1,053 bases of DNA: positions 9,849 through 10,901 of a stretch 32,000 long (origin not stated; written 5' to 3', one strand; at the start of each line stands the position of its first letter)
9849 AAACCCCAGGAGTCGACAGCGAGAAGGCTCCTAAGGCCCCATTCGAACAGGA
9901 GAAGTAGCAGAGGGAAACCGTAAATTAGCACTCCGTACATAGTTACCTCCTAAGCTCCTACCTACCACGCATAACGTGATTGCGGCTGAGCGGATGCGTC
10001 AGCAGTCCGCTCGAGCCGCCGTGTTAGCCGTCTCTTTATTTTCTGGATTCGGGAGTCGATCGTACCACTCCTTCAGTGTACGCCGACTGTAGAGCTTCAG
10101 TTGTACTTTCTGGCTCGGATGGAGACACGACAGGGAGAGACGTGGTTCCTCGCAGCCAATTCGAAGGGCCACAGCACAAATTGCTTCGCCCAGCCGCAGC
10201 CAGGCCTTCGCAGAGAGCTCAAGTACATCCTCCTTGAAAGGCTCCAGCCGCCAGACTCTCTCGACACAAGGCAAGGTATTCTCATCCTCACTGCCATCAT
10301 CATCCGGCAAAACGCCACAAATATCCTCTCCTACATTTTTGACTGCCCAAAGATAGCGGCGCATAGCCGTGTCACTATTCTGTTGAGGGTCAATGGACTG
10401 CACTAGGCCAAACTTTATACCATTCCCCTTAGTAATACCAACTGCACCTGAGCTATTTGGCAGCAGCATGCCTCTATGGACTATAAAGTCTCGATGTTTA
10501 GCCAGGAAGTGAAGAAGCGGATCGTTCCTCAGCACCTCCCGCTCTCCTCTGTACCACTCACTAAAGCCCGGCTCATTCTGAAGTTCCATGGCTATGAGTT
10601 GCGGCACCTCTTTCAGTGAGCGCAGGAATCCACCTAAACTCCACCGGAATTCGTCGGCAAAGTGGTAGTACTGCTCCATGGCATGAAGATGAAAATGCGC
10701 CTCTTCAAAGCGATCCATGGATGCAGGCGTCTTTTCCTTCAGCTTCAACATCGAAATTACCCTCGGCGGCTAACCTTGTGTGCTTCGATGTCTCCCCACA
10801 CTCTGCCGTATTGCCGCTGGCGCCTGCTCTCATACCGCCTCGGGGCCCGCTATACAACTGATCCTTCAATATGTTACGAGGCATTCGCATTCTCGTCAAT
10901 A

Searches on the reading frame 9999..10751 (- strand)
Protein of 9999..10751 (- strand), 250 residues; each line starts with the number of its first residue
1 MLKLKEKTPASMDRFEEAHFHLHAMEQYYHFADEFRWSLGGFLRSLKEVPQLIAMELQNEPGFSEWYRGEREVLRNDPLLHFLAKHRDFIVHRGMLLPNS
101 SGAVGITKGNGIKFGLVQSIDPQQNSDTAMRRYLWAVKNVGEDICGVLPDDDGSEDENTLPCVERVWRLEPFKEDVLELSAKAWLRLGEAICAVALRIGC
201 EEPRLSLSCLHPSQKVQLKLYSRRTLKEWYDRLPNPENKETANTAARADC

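Call 3: search_protein_families(library=pfam, proteins=[window:9999-10751:-], max_evalue=1)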
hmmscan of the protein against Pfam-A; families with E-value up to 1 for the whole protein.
window:9999-10751:- (250 aa): 0 families

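Call 4: search_protein_families(library=padloc, proteins=[window:9999-10751:-], max_evalue=1)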
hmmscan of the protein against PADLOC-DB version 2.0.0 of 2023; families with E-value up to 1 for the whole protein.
window:9999-10751:- (250 aa): 0 families

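Call 5: search_protein_families(library=ncbifam, proteins=[window:9999-10751:-], max_evalue=1)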
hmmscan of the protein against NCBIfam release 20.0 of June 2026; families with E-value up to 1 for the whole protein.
window:9999-10751:- (250 aa): 0 families

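Call 13: list_cluster_members(proteins=[P0001, window:9999-10751:-, window:9193-9672:-, window:9692-9940:-, window:8776-9090:-, window:7056-7391:-])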
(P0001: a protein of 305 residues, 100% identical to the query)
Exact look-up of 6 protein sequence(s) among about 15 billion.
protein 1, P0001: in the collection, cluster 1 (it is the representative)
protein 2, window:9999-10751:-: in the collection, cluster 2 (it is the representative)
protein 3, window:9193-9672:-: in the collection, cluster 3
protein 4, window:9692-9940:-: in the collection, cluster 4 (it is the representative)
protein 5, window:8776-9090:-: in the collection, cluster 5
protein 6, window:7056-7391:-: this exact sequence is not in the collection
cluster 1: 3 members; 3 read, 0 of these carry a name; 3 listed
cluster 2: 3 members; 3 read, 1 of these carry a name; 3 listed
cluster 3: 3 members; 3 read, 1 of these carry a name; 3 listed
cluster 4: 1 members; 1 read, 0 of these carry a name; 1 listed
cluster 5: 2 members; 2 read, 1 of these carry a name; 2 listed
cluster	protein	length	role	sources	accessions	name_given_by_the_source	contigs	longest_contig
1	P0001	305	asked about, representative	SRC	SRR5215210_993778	-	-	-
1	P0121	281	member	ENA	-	-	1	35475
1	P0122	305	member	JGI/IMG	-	-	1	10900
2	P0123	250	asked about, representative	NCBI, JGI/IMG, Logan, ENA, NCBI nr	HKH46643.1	MAG TPA: hypothetical protein VKM72_18450 [Thermoanaerobaculia bacterium] | hypothetical protein [Thermoanaerobaculia bacterium]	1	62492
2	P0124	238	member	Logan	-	-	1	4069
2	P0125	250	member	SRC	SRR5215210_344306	-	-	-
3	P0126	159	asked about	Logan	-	-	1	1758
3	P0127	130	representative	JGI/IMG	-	-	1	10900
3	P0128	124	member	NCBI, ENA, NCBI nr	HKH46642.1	MAG TPA: hypothetical protein VKM72_18445 [Thermoanaerobaculia bacterium] | hypothetical protein [Thermoanaerobaculia bacterium]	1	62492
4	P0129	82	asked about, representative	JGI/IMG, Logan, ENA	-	-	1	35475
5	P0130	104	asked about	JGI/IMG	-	-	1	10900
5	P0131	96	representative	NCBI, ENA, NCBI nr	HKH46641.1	MAG TPA: hypothetical protein VKM72_18440 [Thermoanaerobaculia bacterium] | hypothetical protein [Thermoanaerobaculia bacterium]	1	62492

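Call 19: find_homologous_proteins(query=window:9999-10751:-, max_evalue=0.01)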
Query window:9999-10751:- (250 aa): 46 proteins with E <= 0.01 among 304 candidates.
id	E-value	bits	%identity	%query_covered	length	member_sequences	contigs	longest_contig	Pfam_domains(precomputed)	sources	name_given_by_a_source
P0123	6.0e-170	581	100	100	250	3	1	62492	PF26900.1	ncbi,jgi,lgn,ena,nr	ncbi:MAG TPA: hypothetical protein VKM72_18450 [Thermoanaerobaculia bacterium]|nr:hypothetical prote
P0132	1.3e-135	468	83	95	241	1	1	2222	PF26900.1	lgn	-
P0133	5.0e-126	437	78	95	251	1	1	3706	PF26900.1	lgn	-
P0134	8.3e-125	433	76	98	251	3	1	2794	PF26900.1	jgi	-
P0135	1.2e-74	269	55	89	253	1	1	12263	PF26900.1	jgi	jgi:hypothetical protein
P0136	6.2e-74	266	53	91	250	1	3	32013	PF26900.1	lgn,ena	-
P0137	1.5e-73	265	53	93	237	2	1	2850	PF26900.1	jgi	jgi:hypothetical protein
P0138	6.4e-73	263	52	93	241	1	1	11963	PF26900.1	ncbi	-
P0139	6.0e-72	260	51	93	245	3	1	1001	PF26900.1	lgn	-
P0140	3.5e-71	257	49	90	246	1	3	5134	PF26900.1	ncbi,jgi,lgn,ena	-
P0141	3.7e-71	257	51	93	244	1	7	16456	PF26900.1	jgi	jgi:hypothetical protein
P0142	1.1e-70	256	53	88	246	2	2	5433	PF26900.1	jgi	jgi:hypothetical protein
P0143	2.7e-70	254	54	89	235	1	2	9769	PF26900.1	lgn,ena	-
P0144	8.6e-70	253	51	90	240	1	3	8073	PF26900.1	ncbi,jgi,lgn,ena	-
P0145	9.0e-70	253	52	93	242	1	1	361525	PF26900.1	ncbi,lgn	ncbi:hypothetical protein [Roseateles sp. P5_D6]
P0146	3.1e-69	251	54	88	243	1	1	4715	PF26900.1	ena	-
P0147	3.4e-69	251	52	91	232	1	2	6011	PF26900.1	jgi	jgi:hypothetical protein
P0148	2.9e-67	244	52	92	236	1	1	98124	PF26900.1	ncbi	-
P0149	3.8e-67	244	52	89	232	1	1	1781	PF26900.1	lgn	-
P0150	5.9e-67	243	52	89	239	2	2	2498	PF26900.1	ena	-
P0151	8.2e-67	243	51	89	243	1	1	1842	PF26900.1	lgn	-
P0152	1.1e-66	243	50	89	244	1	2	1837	PF26900.1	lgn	-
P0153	3.9e-66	241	52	89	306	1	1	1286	PF26900.1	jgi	jgi:hypothetical protein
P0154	5.9e-65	237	51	88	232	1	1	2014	PF26900.1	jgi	jgi:hypothetical protein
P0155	8.6e-65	236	48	94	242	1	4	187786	PF26900.1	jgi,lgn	jgi:hypothetical protein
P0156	2.2e-64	235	49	89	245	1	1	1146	PF26900.1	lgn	-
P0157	3.0e-64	235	52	88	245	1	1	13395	PF26900.1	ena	-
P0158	3.5e-64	234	49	89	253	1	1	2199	PF26900.1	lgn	-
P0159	1.1e-61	226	48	92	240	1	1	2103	PF26900.1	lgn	-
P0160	1.2e-61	226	53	82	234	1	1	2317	PF26900.1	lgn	-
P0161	2.9e-61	225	47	90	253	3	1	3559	PF26900.1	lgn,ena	-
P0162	7.3e-61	223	48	89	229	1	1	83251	PF26900.1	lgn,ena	-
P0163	3.4e-59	218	48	88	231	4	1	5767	PF26900.1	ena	-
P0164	8.6e-59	217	47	88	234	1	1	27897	PF26900.1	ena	-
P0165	1.5e-58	216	48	88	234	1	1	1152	PF26900.1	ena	-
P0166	1.5e-58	216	44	96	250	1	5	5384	PF26900.1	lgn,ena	-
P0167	2.8e-56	208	48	88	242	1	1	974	PF26900.1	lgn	-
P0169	4.4e-53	198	51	72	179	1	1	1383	PF26900.1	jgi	jgi:hypothetical protein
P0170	3.6e-51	192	44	90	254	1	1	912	PF26900.1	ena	-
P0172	6.9e-43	165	40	87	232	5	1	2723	PF26900.1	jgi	jgi:hypothetical protein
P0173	7.7e-43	164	40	89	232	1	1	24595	PF26900.1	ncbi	-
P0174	2.3e-41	160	51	56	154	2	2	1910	PF26900.1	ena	-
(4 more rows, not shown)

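Call 20: find_encoding_contigs(protein=P0133, flank=5000, max_places=3)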
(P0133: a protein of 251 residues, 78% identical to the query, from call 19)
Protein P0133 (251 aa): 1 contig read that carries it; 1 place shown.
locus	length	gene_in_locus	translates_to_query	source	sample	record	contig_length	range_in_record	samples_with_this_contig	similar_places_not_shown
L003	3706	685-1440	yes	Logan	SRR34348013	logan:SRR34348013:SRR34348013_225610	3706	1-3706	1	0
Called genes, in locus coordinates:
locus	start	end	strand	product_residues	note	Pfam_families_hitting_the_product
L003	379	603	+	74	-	-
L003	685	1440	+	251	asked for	PF26900:Phage_lambda_Ea47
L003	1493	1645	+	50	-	-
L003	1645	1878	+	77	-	PF21748:UPF0150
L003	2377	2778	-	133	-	-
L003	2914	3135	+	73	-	-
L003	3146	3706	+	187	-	?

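Call 21: find_encoding_contigs(protein=P0145, flank=6000, max_places=3)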
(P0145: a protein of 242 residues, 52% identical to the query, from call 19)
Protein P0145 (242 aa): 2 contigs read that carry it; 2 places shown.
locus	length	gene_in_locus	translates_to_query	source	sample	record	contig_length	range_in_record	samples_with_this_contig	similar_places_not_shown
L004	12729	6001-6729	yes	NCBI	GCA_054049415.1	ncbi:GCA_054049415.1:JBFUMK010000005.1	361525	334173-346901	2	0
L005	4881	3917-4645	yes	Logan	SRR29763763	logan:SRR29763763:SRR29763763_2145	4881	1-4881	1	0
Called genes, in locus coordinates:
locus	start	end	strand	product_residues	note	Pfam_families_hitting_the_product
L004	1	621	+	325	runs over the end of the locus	PF00892:EamA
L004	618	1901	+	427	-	PF08013:GatZ_KbaZ-like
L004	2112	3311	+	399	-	PF01380:SIS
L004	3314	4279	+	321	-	PF01869:BcrAD_BadFG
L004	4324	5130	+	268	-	PF08220:HTH_DeoR, PF08279:HTH_11, PF19187:HTH_PafC (weak), PF00455:DeoRC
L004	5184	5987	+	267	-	-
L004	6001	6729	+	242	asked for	PF26900:Phage_lambda_Ea47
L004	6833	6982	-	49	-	-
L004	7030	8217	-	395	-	PF13776:DUF4172, PF02661:Fic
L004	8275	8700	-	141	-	PF01042:Ribonuc_L-PSP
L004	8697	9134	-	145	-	PF13279:4HBT_2, PF03061:4HBT (weak)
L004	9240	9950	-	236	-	PF00005:ABC_tran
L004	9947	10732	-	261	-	PF00005:ABC_tran, PF13304:AAA_21 (faint), PF12399:BCA_ABC_TP_C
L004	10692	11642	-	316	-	PF02653:BPD_transp_2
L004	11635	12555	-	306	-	PF02653:BPD_transp_2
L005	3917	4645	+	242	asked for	PF26900:Phage_lambda_Ea47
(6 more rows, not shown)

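Call 22: find_encoding_contigs(protein=P0155, flank=6000, max_places=3)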
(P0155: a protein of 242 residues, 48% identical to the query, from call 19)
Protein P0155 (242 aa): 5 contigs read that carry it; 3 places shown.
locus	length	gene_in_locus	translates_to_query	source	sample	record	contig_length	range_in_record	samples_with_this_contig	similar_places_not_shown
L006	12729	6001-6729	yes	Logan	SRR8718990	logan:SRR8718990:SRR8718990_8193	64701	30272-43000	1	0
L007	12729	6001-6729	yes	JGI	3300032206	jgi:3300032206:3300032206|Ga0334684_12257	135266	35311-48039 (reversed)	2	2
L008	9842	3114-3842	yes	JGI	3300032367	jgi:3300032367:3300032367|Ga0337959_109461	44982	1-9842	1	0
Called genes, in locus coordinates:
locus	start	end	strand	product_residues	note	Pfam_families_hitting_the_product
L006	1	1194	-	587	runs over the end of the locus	PF02534:T4SS-DNA_transf, PF10412:TrwB_AAD_bind, PF12696:TraG-D_C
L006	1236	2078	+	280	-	-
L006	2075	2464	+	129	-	PF12796:Ank_2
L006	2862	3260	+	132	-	PF21983:NikA-like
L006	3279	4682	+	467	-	PF03432:Relaxase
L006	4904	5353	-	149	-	PF21984:DnaD_N, PF13730:HTH_36 (weak)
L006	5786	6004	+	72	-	-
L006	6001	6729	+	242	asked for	PF26900:Phage_lambda_Ea47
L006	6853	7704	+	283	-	PF09407:AbiEi_1 (weak)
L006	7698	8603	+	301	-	PF08843:AbiEii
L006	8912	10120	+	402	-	PF13356:Arm-DNA-bind_3, PF22022:Phage_int_M, PF00589:Phage_integrase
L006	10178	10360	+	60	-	-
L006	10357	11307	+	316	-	-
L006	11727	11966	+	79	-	-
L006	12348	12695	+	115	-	-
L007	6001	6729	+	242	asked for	PF26900:Phage_lambda_Ea47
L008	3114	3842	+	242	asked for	PF26900:Phage_lambda_Ea47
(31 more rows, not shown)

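Call 23: find_encoding_contigs(protein=P0136, flank=6000, max_places=3)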
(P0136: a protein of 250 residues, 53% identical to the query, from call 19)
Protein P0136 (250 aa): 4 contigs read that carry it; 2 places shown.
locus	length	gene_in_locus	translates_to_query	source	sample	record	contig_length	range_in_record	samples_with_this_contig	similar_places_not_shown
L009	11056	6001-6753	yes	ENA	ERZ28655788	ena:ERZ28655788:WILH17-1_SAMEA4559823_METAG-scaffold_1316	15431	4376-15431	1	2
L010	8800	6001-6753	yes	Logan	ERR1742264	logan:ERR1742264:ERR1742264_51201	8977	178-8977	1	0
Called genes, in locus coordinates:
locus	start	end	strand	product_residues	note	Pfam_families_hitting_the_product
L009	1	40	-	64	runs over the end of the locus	-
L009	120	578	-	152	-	PF08279:HTH_11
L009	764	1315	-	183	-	-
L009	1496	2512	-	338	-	PF01965:DJ-1_PfpI, PF00165:HTH_AraC, PF12833:HTH_18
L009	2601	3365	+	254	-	PF01965:DJ-1_PfpI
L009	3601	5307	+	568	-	PF00089:Trypsin (weak), PF13365:Trypsin_2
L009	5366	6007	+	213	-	-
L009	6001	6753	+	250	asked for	PF26900:Phage_lambda_Ea47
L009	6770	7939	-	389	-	-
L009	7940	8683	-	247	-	PF07505:DUF5131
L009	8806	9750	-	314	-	PF20434:BD-FAE (faint), PF07859:Abhydrolase_3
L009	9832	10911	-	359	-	-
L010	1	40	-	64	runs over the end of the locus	-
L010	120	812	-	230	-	PF08279:HTH_11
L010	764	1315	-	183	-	-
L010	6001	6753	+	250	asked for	PF26900:Phage_lambda_Ea47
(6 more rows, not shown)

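Call 57: search_dna_similar(query=window:9999-10751:-, collection=phages, mode=protein, max_evalue=0.001, max_rows=15, rows=spread)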
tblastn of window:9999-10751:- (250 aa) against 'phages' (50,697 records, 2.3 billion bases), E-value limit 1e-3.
No match.

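Call 58: search_protein_families(library=phrogs, proteins=[window:9999-10751:-], max_evalue=0.1)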
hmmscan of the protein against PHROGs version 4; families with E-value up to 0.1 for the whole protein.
window:9999-10751:- (250 aa): 0 families

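Call 78: find_encoding_contigs(protein=P0132, flank=5000, max_places=3)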
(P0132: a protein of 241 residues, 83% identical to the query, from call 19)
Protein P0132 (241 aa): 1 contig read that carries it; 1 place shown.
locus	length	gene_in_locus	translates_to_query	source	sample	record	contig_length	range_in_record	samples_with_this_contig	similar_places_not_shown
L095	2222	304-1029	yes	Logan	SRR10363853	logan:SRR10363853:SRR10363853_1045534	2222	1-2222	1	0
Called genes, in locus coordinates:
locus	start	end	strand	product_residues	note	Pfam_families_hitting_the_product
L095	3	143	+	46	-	?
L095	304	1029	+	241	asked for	PF26900:Phage_lambda_Ea47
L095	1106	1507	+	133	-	PF00903:Glyoxalase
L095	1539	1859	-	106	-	PF04255:DUF433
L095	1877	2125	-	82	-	-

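Call 79: find_encoding_contigs(protein=P0134, flank=5000, max_places=3)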
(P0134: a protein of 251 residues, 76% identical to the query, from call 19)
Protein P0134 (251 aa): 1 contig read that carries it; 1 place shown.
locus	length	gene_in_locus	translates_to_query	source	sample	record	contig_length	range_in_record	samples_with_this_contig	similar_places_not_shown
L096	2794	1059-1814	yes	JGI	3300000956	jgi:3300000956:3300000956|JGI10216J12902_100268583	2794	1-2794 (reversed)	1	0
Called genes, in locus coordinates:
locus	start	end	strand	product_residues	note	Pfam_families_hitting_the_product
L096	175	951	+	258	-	-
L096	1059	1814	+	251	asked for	PF26900:Phage_lambda_Ea47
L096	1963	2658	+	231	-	-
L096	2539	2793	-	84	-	?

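Call 95: search_protein_families(library=pfam, proteins=[L097:2241-3683:-, L097:4130-4942:-, L097:6703-7110:-, L097:7107-7553:-, L097:8671-9288:-, L098:2051-4141:+, L098:4828-5961:+, L098:6768-7280:+, L098:7655-8614:+, L098:9255-10367:+], max_evalue=0.001)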
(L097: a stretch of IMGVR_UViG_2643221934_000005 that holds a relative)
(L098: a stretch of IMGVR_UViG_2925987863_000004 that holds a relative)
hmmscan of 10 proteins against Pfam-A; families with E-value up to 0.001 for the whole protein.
L097:2241-3683:- (480 aa): 2 families
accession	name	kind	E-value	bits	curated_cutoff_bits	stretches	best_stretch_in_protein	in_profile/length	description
PF03237.21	Terminase_6N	-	2.7e-29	102.8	22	1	52-292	1-214/215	Terminase large subunit, T4likevirus-type, N-terminal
PF17289.8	Terminase_6C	-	5.7e-29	101.5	22.6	1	308-459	1-154/155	Terminase RNaseH-like domain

L097:4130-4942:- (270 aa): 1 family
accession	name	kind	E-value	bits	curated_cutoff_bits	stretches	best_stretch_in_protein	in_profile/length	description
PF18894.6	PhageMetallopep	-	8.9e-38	129.8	23.7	1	90-248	2-134/134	Putative phage metallopeptidase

L097:6703-7110:- (135 aa): 0 families

L097:7107-7553:- (148 aa): 0 families

L097:8671-9288:- (205 aa): 1 family
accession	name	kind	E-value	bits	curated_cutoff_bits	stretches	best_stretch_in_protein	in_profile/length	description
PF02357.24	NusG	-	1e-08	36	22.2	1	5-114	2-93/93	Transcription termination factor nusG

L098:2051-4141:+ (696 aa): 0 families

L098:4828-5961:+ (377 aa): 0 families

L098:6768-7280:+ (170 aa): 0 families

L098:7655-8614:+ (319 aa): 0 families

L098:9255-10367:+ (370 aa): 0 families
